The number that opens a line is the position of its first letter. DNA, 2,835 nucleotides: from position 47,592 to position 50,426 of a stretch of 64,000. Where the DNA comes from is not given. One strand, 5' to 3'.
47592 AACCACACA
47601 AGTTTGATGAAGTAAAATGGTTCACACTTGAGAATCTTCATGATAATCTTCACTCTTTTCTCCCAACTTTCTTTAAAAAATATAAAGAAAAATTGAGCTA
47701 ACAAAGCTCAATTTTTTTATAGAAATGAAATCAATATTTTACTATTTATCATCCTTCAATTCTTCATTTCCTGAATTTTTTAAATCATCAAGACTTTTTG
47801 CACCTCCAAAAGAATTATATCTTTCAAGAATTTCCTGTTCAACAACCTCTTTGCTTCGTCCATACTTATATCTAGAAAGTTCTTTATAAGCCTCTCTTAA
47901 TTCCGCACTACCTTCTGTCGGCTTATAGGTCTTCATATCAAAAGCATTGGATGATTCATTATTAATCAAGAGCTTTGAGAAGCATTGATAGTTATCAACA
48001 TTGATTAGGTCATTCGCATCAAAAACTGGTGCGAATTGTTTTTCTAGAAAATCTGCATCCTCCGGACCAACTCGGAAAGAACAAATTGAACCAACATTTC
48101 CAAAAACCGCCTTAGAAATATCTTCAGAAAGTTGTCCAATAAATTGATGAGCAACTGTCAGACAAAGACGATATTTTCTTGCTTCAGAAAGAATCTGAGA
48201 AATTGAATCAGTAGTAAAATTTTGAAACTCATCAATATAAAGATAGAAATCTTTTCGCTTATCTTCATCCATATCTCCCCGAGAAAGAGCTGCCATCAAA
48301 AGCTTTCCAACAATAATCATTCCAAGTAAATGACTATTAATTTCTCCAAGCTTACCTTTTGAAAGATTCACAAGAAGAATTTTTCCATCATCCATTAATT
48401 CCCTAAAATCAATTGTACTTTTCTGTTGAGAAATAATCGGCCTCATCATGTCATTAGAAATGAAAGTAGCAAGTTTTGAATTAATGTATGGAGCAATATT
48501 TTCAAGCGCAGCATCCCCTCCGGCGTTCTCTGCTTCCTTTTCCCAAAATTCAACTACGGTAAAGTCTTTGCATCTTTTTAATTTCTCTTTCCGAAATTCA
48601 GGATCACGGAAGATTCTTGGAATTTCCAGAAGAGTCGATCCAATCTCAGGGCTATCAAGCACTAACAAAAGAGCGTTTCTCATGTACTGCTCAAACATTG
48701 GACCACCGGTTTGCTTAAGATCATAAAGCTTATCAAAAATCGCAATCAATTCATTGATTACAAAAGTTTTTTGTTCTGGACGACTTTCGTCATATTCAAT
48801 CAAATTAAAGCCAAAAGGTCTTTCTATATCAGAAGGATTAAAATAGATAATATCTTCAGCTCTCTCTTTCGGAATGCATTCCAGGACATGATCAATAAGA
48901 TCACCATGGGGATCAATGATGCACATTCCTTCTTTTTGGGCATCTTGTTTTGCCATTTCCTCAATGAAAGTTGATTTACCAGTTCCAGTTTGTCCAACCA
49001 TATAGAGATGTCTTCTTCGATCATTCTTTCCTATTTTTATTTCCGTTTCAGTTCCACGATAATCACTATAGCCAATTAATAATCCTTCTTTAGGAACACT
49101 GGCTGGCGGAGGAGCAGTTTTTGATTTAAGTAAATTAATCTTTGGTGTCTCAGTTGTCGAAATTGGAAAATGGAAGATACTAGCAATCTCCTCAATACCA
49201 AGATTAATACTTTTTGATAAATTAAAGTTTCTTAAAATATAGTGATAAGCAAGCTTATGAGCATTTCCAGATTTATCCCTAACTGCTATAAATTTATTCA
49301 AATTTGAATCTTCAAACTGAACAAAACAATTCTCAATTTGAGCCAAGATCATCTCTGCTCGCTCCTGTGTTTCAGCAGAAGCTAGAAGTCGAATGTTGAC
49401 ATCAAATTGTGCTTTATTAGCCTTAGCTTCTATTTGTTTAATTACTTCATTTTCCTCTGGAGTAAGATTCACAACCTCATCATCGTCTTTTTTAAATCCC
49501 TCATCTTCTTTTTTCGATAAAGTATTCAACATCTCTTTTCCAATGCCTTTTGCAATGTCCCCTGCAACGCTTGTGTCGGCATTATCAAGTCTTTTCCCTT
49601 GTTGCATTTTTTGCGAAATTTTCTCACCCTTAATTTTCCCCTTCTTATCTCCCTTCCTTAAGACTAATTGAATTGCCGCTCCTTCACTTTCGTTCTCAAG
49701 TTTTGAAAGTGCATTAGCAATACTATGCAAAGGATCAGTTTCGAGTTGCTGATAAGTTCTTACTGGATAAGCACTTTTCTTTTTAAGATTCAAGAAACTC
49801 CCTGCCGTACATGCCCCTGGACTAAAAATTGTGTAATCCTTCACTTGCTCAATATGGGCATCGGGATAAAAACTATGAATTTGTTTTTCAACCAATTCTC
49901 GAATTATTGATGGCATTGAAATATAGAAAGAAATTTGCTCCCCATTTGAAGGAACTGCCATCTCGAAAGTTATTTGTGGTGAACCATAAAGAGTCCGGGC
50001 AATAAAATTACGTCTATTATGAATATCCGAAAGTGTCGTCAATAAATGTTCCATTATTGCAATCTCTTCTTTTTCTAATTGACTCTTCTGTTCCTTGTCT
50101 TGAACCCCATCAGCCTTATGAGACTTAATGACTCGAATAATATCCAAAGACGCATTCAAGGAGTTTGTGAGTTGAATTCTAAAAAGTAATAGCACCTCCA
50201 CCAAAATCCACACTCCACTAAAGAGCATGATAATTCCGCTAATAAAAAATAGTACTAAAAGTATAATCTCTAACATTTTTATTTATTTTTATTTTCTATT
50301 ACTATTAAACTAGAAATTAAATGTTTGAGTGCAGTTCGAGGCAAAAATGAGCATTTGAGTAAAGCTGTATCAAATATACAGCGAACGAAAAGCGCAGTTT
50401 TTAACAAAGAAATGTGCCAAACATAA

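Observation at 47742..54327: Uncharacterised four-gene unit: giant Lys/Glu-rich repeat/coiled-coil protein, two acidic proteins and a membrane-anchored T4SS-type ATPase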

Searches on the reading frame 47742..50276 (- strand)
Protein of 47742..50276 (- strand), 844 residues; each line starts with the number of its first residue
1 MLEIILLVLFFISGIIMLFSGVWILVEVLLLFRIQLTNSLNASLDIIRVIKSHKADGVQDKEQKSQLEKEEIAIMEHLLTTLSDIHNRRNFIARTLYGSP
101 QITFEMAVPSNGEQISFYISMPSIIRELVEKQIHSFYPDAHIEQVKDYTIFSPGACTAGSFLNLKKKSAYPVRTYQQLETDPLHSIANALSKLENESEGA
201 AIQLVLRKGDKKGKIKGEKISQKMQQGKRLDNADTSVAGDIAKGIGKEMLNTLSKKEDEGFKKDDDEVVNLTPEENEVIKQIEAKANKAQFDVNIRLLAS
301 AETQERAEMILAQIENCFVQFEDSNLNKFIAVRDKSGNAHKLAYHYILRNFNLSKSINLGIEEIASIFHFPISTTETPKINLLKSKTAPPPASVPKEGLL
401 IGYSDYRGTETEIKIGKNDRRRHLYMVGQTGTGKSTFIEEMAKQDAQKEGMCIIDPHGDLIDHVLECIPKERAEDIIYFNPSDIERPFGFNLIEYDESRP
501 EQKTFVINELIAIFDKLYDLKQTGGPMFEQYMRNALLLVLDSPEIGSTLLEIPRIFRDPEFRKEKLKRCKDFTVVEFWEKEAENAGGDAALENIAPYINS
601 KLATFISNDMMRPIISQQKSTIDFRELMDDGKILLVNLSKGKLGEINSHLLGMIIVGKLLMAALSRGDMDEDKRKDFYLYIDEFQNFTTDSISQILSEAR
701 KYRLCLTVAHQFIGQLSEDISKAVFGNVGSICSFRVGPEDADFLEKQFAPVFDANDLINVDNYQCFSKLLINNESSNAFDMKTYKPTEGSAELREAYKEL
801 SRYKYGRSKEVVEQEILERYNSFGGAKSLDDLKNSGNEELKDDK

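Call 3: search_protein_families(library=pfam, proteins=[window:47742-50276:-], max_evalue=1)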
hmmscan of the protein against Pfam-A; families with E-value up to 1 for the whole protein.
window:47742-50276:- (844 aa): 13 families
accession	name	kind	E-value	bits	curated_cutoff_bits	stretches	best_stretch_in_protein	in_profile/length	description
PF10412.15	TrwB_AAD_bind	-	2.4e-09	37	20.5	2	413-483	7-72/387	Type IV secretion-system coupling protein DNA-binding domain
PF01935.23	DUF87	-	1.9e-06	28.6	23.2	1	408-640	9-203/220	Helicase HerA, central domain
PF12696.13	TraG-D_C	-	0.00019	21.8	22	1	677-735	2-65/126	TraM recognition site of TraD and TraG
PF13401.12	AAA_22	-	0.00036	21.3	27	1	420-457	4-33/130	AAA domain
PF00005.33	ABC_tran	-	0.0038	18.2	25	1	422-455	12-45/137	ABC transporter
PF13191.12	AAA_16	-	0.0041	18.1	32.6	1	421-521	24-127/167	AAA ATPase domain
PF13173.12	AAA_14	-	0.0089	16.5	27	0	626-722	25-109/129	AAA domain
PF03193.22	RsgA_GTPase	-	0.018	15.3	30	1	421-448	106-133/174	RsgA GTPase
PF12775.13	AAA_7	-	0.083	12.9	25.8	1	420-447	32-59/181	P-loop containing dynein motor region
PF10869.13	DUF2666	-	0.087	13.6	23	1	767-835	31-98/135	Domain of unknown function (DUF2666)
PF24905.1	TTC3_9th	-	0.12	12.6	27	1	308-349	3-46/60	TTC3, helical domain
PF00910.28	RNA_helicase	-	0.13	13.2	21.5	1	424-447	1-24/105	RNA helicase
PF06414.18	Zeta_toxin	-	0.16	11.9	22.3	1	424-456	19-51/199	Zeta toxin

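Call 4: search_protein_families(library=ncbifam, proteins=[window:47742-50276:-], max_evalue=1)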
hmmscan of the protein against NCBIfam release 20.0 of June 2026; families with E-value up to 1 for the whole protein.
window:47742-50276:- (844 aa): 15 families
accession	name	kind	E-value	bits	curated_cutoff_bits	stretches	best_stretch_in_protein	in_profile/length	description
NF045973.1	conju_CD1115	equivalog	2.5e-09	36.5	250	1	412-735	15-356/442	VirD4-like conjugal transfer protein, CD1115 family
TIGR03743.1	SXT_TraD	subfamily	5.2e-07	28.5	366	2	409-483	163-241/636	conjugative transfer system coupling protein TraD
TIGR02759.1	TraD_Ftype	equivalog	3.8e-05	22.6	521.35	2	661-718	393-451/566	type IV conjugative transfer system coupling protein TraD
NF053655.1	CedD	equivalog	7.2e-05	21.6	600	2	408-481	208-281/527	DNA-translocating ATPase CedD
TIGR03754.1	conj_TOL_TraD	equivalog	0.00026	19.6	647.55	1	409-460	168-220/643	type IV conjugative transfer system coupling protein TraD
NF041447.1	TrbC_conju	equivalog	0.0036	15.8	800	1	399-454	107-163/685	F-type conjugative transfer protein TrbC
TIGR03597.1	GTPase_YqeH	equivalog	0.0043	16.2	297.4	1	414-450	148-184/361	ribosome biogenesis GTPase YqeH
NF040937.1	HerA_Thermprot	equivalog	0.0057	15.1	800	1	408-463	127-183/487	DNA double-strand break repair helicase HerA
NF041326.1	Bacteroid_MobC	subfamily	0.0078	14.6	900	1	677-760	458-545/655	conjugal transfer protein MobC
TIGR01650.1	PD_CobS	equivalog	0.049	12.8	558.55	1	416-522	60-169/327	cobaltochelatase subunit CobS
NF010394.0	PRK13822.1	subfamily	0.06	12.1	443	1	622-719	429-522/643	conjugal transfer coupling protein TraG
NF008752.0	PRK11784.1-4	equivalog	0.073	11.8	266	1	402-447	124-169/357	tRNA 2-selenouridine(34) synthase MnmH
TIGR03167.1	tRNA_sel_U_synt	equivalog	0.087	12.2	219.75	1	402-447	108-153/311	tRNA 2-selenouridine(34) synthase MnmH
TIGR03925.1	T7SS_EccC_b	equivalog_domain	0.12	10.6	346.55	1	394-464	337-409/564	type VII secretion protein EccCb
TIGR02323.1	CP_lyasePhnK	equivalog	0.15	11.5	302.85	0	424-453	30-59/239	phosphonate C-P lyase system protein PhnK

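Call 8: find_homologous_proteins(query=window:47742-50276:-)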
Query window:47742-50276:- (844 aa): 3718 proteins with E <= 0.001 among 8000 candidates; the best 120 are listed.
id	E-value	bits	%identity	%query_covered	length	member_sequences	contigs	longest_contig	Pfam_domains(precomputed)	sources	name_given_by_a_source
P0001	0.0e+0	1878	100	100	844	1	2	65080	PF26449.1,PF10412.16,PF01935.24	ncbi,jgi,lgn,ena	-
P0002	0.0e+0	1611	85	99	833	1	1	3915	PF26449.1,PF10412.16,PF01935.24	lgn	-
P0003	0.0e+0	1602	85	98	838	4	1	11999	PF26449.1,PF10412.16,PF01935.24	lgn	-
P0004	0.0e+0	1368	73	97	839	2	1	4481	PF26449.1,PF10412.16,PF01935.24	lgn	-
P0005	0.0e+0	1351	71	100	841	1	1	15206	PF26449.1,PF10412.16,PF01935.24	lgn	-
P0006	0.0e+0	1349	70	99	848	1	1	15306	PF26449.1,PF10412.16,PF01935.24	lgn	-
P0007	0.0e+0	1347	72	97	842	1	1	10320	PF26449.1,PF10412.16,PF01935.24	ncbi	-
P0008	0.0e+0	1330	71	97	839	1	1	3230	PF26449.1,PF10412.16,PF01935.24,PF02534.21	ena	-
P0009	0.0e+0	1328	70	98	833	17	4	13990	PF26449.1,PF10412.16,PF01935.24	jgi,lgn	jgi:hypothetical protein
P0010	0.0e+0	1319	71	95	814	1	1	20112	PF26449.1,PF10412.16,PF01935.24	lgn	-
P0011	0.0e+0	1314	70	97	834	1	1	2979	PF26449.1,PF10412.16,PF01935.24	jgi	jgi:hypothetical protein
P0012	0.0e+0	1304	69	99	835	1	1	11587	PF26449.1,PF10412.16,PF01935.24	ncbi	ncbi:MAG: type IV secretion system DNA-binding domain-containing protein [Candidatus Moraniibacterio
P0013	0.0e+0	1297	68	98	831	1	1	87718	PF26449.1,PF10412.16,PF01935.24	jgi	jgi:hypothetical protein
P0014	0.0e+0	1292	69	97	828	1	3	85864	PF26449.1,PF10412.16,PF01935.24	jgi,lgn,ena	-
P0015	0.0e+0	1289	67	98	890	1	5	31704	PF26449.1,PF10412.16,PF13401.13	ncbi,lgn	-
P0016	0.0e+0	1289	67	99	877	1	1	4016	PF26449.1,PF10412.16,PF01935.24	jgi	-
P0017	0.0e+0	1280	70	97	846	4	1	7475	PF26449.1,PF10412.16,PF01935.24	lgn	-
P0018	0.0e+0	1279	67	99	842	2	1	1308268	PF26449.1,PF10412.16,PF01935.24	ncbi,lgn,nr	ncbi:MAG: type IV secretion system DNA-binding domain-containing protein [Candidatus Moranbacteria b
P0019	0.0e+0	1278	87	76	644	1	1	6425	PF26449.1,PF10412.16,PF01935.24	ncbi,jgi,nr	ncbi:MAG: DUF87 domain-containing protein [Patescibacteria group bacterium]|jgi:hypothetical protein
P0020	0.0e+0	1276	68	99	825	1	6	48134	PF26449.1,PF10412.16,PF01935.24,PF02534.21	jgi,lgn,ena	-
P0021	0.0e+0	1274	68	99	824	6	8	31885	PF26449.1,PF10412.16,PF01935.24,PF02534.21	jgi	jgi:hypothetical protein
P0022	0.0e+0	1272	68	97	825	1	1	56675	PF26449.1,PF10412.16,PF01935.24,PF13401.13,PF02534.21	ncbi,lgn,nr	ncbi:MAG: type IV secretion system DNA-binding domain-containing protein [Patescibacteria group bact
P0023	0.0e+0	1271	68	99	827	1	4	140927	PF26449.1,PF10412.16,PF01935.24,PF02534.21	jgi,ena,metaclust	metaclust:\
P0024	0.0e+0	1269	68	97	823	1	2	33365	PF26449.1,PF10412.16,PF01935.24,PF02534.21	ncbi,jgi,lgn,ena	-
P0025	0.0e+0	1268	68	98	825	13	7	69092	PF26449.1,PF10412.16,PF01935.24,PF02534.21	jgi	jgi:hypothetical protein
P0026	0.0e+0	1267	68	97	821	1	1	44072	PF26449.1,PF10412.16,PF01935.24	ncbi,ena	-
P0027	0.0e+0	1264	67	97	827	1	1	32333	PF26449.1,PF10412.16,PF01935.24,PF13401.13,PF02534.21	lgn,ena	-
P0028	0.0e+0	1261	68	97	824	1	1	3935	PF26449.1,PF10412.16,PF02534.21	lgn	-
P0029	0.0e+0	1260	67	97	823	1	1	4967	PF26449.1,PF10412.16,PF01935.24,PF02534.21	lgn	-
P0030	0.0e+0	1260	66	99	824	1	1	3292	PF26449.1,PF10412.16,PF01935.24,PF02534.21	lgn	-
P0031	0.0e+0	1259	66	97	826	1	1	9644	PF26449.1,PF10412.16,PF01935.24,PF02534.21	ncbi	-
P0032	0.0e+0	1259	68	97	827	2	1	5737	PF26449.1,PF10412.16,PF01935.24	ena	-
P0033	0.0e+0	1257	67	97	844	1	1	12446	PF26449.1,PF10412.16,PF01935.24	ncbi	-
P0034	0.0e+0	1257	68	95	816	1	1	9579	PF26449.1,PF10412.16,PF01935.24,PF13401.13,PF02534.21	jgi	-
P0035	0.0e+0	1257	68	97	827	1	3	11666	PF26449.1,PF10412.16,PF01935.24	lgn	-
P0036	0.0e+0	1257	67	97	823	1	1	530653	PF26449.1,PF10412.16,PF01935.24,PF02534.21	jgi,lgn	-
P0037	0.0e+0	1257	68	97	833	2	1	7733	PF26449.1,PF10412.16,PF01935.24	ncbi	-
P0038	0.0e+0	1256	68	97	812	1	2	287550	PF26449.1,PF10412.16,PF01935.24,PF02534.21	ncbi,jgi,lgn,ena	-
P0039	0.0e+0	1255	67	97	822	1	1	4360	PF26449.1,PF10412.16,PF01935.24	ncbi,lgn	-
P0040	0.0e+0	1251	67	97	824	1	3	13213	PF26449.1,PF10412.16,PF01935.24,PF13401.13,PF02534.21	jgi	jgi:hypothetical protein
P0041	0.0e+0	1250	66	99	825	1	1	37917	PF26449.1,PF10412.16,PF01935.24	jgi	-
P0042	0.0e+0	1250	67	97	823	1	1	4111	PF26449.1,PF10412.16,PF01935.24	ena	-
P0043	0.0e+0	1249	66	99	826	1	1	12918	PF26449.1,PF10412.16,PF01935.24,PF02534.21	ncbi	-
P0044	0.0e+0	1247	67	99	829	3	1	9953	PF26449.1,PF10412.16,PF01935.24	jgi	-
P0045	0.0e+0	1246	66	98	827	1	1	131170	PF26449.1,PF10412.16,PF01935.24,PF13401.13,PF02534.21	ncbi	-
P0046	0.0e+0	1246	67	99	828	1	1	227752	PF26449.1,PF10412.16,PF01935.24,PF02534.21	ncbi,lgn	-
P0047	0.0e+0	1242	68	97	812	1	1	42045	PF26449.1,PF10412.16,PF01935.24,PF02534.21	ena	-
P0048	0.0e+0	1240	66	97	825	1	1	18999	PF26449.1,PF10412.16,PF01935.24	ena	-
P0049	0.0e+0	1238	66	97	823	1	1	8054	PF26449.1,PF10412.16,PF01935.24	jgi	-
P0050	0.0e+0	1236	66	97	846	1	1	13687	PF26449.1,PF10412.16,PF01935.24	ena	-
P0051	0.0e+0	1232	66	97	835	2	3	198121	PF26449.1,PF10412.16,PF01935.24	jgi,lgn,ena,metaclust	metaclust:\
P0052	0.0e+0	1228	66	97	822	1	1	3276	PF26449.1,PF10412.16,PF01935.24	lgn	-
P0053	0.0e+0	1227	65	97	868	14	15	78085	PF26449.1,PF10412.16,PF01935.24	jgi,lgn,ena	-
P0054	0.0e+0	1220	66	97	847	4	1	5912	PF26449.1,PF10412.16,PF01935.24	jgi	jgi:hypothetical protein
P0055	0.0e+0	1211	65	97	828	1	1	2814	PF26449.1,PF10412.16,PF01935.24,PF02534.21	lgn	-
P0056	0.0e+0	1204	64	97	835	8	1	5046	PF26449.1,PF10412.16,PF01935.24,PF02534.21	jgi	-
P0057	0.0e+0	1202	64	97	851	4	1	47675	PF26449.1,PF10412.16,PF01935.24,PF02534.21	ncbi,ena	-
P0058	0.0e+0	1196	65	96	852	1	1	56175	PF26449.1,PF10412.16,PF01935.24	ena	-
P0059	0.0e+0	1192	64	97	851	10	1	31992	PF26449.1,PF10412.16,PF01935.24,PF02534.21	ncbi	-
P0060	0.0e+0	1187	63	100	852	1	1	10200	PF26449.1,PF10412.16,PF01935.24,PF02534.21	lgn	-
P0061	0.0e+0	1186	64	97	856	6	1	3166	PF26449.1,PF10412.16,PF01935.24,PF02534.21,PF13191.13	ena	-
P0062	0.0e+0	1180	62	100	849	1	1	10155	PF26449.1,PF10412.16,PF01935.24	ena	-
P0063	0.0e+0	1178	63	97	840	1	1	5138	PF26449.1,PF10412.16,PF01935.24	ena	-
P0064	0.0e+0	1158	64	94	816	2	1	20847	PF26449.1,PF10412.16,PF01935.24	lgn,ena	-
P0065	0.0e+0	1141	61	97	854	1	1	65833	PF26449.1,PF10412.16,PF01935.24,PF02534.21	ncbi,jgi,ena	-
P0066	0.0e+0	1124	67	88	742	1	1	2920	PF26449.1,PF10412.16,PF01935.24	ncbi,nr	ncbi:MAG: type IV secretion system DNA-binding domain-containing protein, partial [Patescibacteria g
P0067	0.0e+0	1089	61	97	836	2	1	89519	PF26449.1,PF10412.16,PF01935.24,PF13401.13,PF25199.2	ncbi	-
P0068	0.0e+0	1088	60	96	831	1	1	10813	PF26449.1,PF10412.16,PF01935.24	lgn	-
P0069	0.0e+0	1083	60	97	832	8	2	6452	PF26449.1,PF10412.16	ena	-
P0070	0.0e+0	1082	59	97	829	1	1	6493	PF26449.1,PF10412.16,PF01935.24,PF12696.14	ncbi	-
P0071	0.0e+0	1077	58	97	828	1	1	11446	PF26449.1,PF10412.16,PF12696.14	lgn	-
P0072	0.0e+0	1076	69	82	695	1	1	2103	PF26449.1,PF10412.16,PF01935.24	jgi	jgi:hypothetical protein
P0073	0.0e+0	1076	60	95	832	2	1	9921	PF26449.1,PF10412.16,PF01935.24,PF12696.14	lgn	-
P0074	0.0e+0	1075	60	97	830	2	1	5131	PF26449.1,PF10412.16,PF01935.24,PF13401.13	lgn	-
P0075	0.0e+0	1074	58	97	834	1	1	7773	PF26449.1,PF10412.16,PF01935.24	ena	-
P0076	0.0e+0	1071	59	97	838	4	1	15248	PF26449.1,PF10412.16,PF01935.24,PF13401.13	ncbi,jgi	-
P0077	0.0e+0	1070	59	97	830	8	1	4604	PF26449.1,PF10412.16,PF13401.13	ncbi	-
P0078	0.0e+0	1070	58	97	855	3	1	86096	PF26449.1,PF10412.16,PF01935.24,PF02534.21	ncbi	-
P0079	0.0e+0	1069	59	97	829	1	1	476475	PF26449.1,PF10412.16,PF01935.24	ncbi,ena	-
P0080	0.0e+0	1067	59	97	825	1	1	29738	PF26449.1,PF10412.16,PF01935.24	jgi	jgi:type IV secretory pathway TraG/TraD family ATPase VirD4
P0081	0.0e+0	1067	59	97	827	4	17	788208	PF26449.1,PF10412.16,PF01935.24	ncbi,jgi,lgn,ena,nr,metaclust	ncbi:MAG: hypothetical protein UR69_C0002G0253 [Candidatus Moranbacteria bacterium GW2011_GWE2_35_2-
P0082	0.0e+0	1067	58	97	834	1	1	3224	PF26449.1,PF10412.16,PF01935.24,PF12696.14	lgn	-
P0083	0.0e+0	1065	60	97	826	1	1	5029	PF26449.1,PF10412.16,PF12696.14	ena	-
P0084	0.0e+0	1065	59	97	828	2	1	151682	PF26449.1,PF10412.16,PF01935.24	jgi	jgi:type IV secretory pathway TraG/TraD family ATPase VirD4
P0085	0.0e+0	1064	58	97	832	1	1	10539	PF26449.1,PF10412.16,PF01935.24,PF13401.13,PF12696.14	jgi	jgi:type IV secretory pathway TraG/TraD family ATPase VirD4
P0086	0.0e+0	1064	58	97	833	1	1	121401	PF26449.1,PF10412.16,PF01935.24,PF13401.13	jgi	jgi:hypothetical protein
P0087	0.0e+0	1064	59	95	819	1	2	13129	PF26449.1,PF10412.16,PF01935.24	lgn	-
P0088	0.0e+0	1063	59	97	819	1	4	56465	PF26449.1,PF10412.16,PF01935.24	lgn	-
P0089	0.0e+0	1063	57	99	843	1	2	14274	PF26449.1,PF10412.16,PF01935.24,PF02534.21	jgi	-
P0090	0.0e+0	1062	57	97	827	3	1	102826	PF26449.1,PF10412.16,PF12696.14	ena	-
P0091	0.0e+0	1062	59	97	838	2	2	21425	PF26449.1,PF10412.16,PF12696.14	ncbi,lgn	-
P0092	0.0e+0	1062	59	97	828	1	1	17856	PF26449.1,PF10412.16,PF12696.14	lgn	-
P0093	0.0e+0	1061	58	97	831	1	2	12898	PF26449.1,PF10412.16,PF12696.14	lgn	-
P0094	0.0e+0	1060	58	97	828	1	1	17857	PF26449.1,PF10412.16,PF12696.14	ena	-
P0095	0.0e+0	1060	58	97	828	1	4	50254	PF26449.1,PF10412.16,PF12696.14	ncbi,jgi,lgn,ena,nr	ncbi:MAG TPA: hypothetical protein DIT56_01130 [Candidatus Moranbacteria bacterium]|nr:hypothetical 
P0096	0.0e+0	1060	57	98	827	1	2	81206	PF26449.1,PF10412.16,PF12696.14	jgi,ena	jgi:hypothetical protein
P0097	0.0e+0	1060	58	97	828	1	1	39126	PF26449.1,PF10412.16,PF12696.14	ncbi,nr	ncbi:MAG TPA: hypothetical protein DDY21_01725 [Candidatus Moranbacteria bacterium]|nr:hypothetical 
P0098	0.0e+0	1059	58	97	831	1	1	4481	PF26449.1,PF10412.16,PF12696.14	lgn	-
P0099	0.0e+0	1059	59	96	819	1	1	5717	PF26449.1,PF10412.16,PF12696.14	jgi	jgi:hypothetical protein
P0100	0.0e+0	1059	59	96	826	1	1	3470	PF26449.1,PF10412.16,PF12696.14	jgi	jgi:hypothetical protein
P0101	0.0e+0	1059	58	97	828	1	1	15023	PF26449.1,PF10412.16,PF12696.14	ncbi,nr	ncbi:MAG: type IV secretion system DNA-binding domain-containing protein [Candidatus Moranbacteria b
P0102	0.0e+0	1059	58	96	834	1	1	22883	PF26449.1,PF10412.16,PF01935.24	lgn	-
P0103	0.0e+0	1059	58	97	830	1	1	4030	PF26449.1,PF10412.16,PF12696.14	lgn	-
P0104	0.0e+0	1059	59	96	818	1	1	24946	PF26449.1,PF10412.16,PF01935.24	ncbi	-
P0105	0.0e+0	1059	58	97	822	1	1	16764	PF26449.1,PF10412.16,PF12696.14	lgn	-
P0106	0.0e+0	1059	59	97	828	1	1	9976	PF26449.1,PF10412.16,PF01935.24,PF12696.14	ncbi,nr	ncbi:MAG: type IV secretion system DNA-binding domain-containing protein [Candidatus Moranbacteria b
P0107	0.0e+0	1059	57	96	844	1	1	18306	PF26449.1,PF10412.16,PF01935.24,PF02534.21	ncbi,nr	ncbi:MAG: type IV secretion system DNA-binding domain-containing protein [Candidatus Moranbacteria b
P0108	0.0e+0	1058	58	97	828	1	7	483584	PF26449.1,PF10412.16,PF12696.14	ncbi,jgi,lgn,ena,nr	ncbi:MAG TPA: hypothetical protein DEA43_01290 [Candidatus Moranbacteria bacterium]|nr:hypothetical 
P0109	0.0e+0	1058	58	97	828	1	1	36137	PF26449.1,PF10412.16,PF12696.14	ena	-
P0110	0.0e+0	1058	58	97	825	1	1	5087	PF26449.1,PF10412.16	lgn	-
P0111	0.0e+0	1058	58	97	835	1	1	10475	PF26449.1,PF10412.16,PF01935.24,PF12696.14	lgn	-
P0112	0.0e+0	1058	56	99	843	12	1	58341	PF26449.1,PF10412.16,PF01935.24,PF02534.21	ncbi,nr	ncbi:MAG: type IV secretion system DNA-binding domain-containing protein [Candidatus Moranbacteria b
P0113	0.0e+0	1057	58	97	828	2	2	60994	PF26449.1,PF10412.16,PF12696.14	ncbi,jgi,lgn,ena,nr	ncbi:MAG: hypothetical protein US70_C0001G0026 [Parcubacteria group bacterium GW2011_GWD2_38_11]|nr:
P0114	0.0e+0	1057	57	97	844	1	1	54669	PF26449.1,PF10412.16,PF01935.24,PF02534.21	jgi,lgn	-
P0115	0.0e+0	1057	58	97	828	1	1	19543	PF26449.1,PF10412.16,PF12696.14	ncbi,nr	ncbi:MAG: type IV secretion system DNA-binding domain-containing protein [Candidatus Moranbacteria b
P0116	0.0e+0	1057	58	97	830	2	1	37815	PF26449.1,PF10412.16,PF12696.14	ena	-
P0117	0.0e+0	1057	59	95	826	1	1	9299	PF26449.1,PF10412.16,PF01935.24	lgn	-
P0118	0.0e+0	1057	58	97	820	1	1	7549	PF26449.1,PF10412.16,PF12696.14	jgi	-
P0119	0.0e+0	1057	58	95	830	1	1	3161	PF26449.1,PF10412.16,PF01935.24,PF13401.13,PF12696.14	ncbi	-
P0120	0.0e+0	1056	58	97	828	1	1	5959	PF26449.1,PF10412.16,PF12696.14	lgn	-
